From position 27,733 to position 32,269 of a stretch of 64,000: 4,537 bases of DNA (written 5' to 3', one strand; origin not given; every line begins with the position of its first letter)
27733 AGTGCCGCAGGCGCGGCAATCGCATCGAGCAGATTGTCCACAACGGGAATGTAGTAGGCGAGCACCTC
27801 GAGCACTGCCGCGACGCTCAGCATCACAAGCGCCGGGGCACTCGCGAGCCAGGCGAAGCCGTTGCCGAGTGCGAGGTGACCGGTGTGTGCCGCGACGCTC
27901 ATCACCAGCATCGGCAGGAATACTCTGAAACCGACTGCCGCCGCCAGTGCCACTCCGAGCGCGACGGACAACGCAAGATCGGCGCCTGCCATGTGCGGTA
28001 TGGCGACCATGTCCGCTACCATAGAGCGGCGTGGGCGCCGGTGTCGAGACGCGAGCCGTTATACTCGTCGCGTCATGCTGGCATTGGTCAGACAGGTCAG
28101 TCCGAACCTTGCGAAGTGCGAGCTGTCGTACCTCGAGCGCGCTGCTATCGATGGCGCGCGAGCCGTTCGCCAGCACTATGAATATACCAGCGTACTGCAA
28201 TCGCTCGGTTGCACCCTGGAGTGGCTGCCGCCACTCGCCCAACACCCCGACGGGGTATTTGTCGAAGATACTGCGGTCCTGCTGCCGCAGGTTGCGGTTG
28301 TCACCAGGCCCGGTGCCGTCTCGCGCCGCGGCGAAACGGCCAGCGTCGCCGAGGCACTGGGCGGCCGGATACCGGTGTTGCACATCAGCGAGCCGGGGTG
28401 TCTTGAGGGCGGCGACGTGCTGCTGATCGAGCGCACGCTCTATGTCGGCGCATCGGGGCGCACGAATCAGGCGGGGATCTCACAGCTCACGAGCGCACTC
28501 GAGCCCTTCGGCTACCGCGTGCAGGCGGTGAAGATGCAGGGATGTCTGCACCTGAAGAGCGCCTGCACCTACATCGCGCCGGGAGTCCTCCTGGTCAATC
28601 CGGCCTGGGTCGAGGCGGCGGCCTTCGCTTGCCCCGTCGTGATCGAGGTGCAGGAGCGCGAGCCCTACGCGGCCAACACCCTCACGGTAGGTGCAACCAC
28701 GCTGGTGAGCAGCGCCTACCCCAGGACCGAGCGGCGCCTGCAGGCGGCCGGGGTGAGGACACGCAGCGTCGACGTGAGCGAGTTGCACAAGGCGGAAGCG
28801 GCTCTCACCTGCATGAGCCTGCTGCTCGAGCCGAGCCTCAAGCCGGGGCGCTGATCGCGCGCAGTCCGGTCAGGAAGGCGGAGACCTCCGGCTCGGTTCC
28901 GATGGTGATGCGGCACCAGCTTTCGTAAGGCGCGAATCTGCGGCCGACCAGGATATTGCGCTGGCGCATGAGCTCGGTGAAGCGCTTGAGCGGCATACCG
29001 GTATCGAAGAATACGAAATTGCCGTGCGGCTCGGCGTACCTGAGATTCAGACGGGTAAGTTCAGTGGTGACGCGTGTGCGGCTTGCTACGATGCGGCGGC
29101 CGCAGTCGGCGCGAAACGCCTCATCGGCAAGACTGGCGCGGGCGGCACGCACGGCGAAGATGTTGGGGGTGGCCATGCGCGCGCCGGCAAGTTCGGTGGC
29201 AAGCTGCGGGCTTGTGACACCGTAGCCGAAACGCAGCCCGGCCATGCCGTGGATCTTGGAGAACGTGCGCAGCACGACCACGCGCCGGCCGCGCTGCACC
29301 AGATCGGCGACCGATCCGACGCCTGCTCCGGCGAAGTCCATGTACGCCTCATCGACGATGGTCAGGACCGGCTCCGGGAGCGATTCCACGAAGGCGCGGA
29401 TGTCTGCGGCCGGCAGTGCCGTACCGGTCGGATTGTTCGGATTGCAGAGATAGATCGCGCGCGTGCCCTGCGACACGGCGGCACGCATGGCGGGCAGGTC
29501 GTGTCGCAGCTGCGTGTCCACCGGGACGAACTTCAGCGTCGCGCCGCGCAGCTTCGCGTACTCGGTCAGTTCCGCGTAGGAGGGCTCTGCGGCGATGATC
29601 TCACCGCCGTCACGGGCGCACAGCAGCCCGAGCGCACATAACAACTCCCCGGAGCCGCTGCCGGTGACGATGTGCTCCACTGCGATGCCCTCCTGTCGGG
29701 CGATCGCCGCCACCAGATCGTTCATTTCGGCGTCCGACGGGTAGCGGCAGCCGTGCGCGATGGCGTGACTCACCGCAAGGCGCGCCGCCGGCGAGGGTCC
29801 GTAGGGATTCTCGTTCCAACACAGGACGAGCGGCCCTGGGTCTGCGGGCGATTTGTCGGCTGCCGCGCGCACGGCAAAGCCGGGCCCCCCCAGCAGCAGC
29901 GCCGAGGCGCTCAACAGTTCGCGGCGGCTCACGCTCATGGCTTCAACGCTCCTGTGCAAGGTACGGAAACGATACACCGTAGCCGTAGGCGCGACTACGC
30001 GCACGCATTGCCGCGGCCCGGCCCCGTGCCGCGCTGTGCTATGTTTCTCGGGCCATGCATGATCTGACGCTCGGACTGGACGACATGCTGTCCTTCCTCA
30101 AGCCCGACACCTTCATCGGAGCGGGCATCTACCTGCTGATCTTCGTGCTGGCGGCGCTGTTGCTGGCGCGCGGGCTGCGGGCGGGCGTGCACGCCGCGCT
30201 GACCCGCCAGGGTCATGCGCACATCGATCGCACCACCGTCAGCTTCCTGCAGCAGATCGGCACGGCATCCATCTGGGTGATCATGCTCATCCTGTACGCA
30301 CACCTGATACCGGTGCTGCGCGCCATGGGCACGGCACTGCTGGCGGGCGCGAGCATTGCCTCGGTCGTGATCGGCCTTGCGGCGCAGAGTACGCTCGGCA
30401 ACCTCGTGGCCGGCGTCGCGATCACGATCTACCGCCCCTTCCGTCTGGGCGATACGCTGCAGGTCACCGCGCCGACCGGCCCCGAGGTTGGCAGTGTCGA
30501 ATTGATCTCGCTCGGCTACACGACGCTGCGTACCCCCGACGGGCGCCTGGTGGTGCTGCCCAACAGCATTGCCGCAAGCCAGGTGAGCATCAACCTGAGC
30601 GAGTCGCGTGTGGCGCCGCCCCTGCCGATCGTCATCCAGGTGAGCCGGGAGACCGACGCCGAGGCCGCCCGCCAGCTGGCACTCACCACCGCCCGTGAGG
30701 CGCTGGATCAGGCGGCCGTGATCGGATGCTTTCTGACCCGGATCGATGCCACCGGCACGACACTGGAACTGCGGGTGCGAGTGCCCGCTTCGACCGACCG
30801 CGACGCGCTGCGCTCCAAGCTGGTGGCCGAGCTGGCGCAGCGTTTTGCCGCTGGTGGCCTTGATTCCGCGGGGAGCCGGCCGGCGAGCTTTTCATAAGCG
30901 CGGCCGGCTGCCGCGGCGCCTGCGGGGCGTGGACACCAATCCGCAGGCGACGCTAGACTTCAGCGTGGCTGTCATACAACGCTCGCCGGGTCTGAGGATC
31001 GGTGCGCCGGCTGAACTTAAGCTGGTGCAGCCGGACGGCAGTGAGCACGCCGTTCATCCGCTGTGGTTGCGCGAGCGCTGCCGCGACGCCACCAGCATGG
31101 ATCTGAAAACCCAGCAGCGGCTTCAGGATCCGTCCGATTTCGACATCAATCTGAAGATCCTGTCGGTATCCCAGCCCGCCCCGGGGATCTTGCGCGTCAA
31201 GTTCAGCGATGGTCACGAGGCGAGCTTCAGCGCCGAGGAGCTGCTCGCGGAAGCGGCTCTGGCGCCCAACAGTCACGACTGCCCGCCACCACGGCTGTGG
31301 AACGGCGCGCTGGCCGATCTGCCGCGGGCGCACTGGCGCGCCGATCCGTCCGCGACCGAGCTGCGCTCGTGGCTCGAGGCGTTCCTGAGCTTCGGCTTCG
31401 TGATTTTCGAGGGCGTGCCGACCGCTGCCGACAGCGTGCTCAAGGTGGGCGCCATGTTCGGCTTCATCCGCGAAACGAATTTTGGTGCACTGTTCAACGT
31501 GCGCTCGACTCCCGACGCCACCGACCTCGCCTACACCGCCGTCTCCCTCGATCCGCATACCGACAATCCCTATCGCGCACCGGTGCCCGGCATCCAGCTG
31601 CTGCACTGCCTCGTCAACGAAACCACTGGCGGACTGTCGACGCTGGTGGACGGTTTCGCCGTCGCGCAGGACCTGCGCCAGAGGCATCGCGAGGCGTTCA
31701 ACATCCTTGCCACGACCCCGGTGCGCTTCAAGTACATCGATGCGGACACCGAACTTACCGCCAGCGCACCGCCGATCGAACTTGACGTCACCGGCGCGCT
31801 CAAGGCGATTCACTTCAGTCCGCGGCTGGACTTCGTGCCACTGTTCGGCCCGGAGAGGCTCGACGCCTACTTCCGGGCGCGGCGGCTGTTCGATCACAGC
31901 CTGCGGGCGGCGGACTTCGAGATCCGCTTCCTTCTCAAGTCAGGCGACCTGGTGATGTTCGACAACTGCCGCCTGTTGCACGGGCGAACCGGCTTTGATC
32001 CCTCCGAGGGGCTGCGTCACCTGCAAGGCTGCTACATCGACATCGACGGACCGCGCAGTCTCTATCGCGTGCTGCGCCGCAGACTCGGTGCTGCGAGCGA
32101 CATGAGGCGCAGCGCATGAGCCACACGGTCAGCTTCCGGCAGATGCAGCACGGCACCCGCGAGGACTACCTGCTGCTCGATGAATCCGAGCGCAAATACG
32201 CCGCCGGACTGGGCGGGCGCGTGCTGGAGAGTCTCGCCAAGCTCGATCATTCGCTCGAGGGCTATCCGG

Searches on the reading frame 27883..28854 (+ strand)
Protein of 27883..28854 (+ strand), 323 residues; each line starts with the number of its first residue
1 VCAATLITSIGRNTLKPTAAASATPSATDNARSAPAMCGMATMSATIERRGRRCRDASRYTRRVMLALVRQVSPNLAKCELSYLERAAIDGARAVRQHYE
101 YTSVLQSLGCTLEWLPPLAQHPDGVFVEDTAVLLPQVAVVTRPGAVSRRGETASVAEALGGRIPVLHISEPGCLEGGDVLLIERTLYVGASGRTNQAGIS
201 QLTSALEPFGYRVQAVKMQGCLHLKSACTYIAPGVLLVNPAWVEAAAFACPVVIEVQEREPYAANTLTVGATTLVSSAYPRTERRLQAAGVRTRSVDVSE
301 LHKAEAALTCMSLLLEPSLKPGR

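Call 43: search_protein_families(library=pfam, proteins=[window:27883-28854:+], max_evalue=0.0001)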
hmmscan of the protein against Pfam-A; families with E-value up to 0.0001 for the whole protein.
window:27883-28854:+ (323 aa): 1 family
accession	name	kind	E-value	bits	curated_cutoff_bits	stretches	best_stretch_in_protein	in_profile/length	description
PF02274.22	ADI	-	2.5e-08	33.8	22.8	0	172-240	184-258/377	Arginine deiminase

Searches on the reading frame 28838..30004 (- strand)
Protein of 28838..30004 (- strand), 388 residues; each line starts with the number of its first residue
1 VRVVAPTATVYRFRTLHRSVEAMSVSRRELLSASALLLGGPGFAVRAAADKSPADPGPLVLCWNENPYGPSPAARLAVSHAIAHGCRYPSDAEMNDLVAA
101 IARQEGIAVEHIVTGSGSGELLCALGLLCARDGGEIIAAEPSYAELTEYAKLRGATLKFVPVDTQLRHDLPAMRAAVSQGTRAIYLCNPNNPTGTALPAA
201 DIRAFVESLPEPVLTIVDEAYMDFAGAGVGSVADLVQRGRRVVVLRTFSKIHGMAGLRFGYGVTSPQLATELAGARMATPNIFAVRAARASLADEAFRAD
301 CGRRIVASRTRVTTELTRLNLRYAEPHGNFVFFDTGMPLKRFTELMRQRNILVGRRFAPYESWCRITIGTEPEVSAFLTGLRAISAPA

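Call 43: search_protein_families(library=pfam, proteins=[window:28838-30004:-], max_evalue=0.0001)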
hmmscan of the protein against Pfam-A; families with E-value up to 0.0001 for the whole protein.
window:28838-30004:- (388 aa): 2 families
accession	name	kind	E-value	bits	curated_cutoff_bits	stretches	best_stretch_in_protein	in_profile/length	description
PF00155.27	Aminotran_1_2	-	6.5e-46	157.6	19.7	1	59-378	4-358/361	Aminotransferase class I and II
PF00266.25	Aminotran_5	-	4.4e-05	23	21.5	1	147-220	106-177/371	Aminotransferase class-V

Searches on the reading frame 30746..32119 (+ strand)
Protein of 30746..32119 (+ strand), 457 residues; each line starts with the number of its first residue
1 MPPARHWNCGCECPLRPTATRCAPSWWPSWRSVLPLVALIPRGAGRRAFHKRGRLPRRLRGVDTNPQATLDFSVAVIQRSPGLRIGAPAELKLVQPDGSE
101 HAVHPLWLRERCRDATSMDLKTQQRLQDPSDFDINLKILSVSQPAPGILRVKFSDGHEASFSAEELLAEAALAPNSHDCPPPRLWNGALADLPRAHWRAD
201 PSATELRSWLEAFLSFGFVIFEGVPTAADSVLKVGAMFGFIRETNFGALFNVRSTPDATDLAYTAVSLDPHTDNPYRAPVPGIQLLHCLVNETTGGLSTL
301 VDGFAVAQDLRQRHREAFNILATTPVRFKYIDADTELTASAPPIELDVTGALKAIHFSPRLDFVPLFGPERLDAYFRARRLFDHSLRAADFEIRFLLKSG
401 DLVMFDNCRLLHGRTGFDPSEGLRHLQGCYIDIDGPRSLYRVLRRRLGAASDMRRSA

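Call 43: search_protein_families(library=pfam, proteins=[window:30746-32119:+], max_evalue=0.0001)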
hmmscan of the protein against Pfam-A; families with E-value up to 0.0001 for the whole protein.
window:30746-32119:+ (457 aa): 2 families
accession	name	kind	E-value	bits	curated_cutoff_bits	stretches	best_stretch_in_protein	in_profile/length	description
PF02668.22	TauD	-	2.3e-44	152.7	27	1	203-430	23-267/267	Taurine catabolism dioxygenase TauD, TfdA family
PF06155.17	GBBH-like_N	-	6.4e-07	30.5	22.8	1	90-164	9-82/85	Gamma-butyrobetaine hydroxylase-like, N-terminal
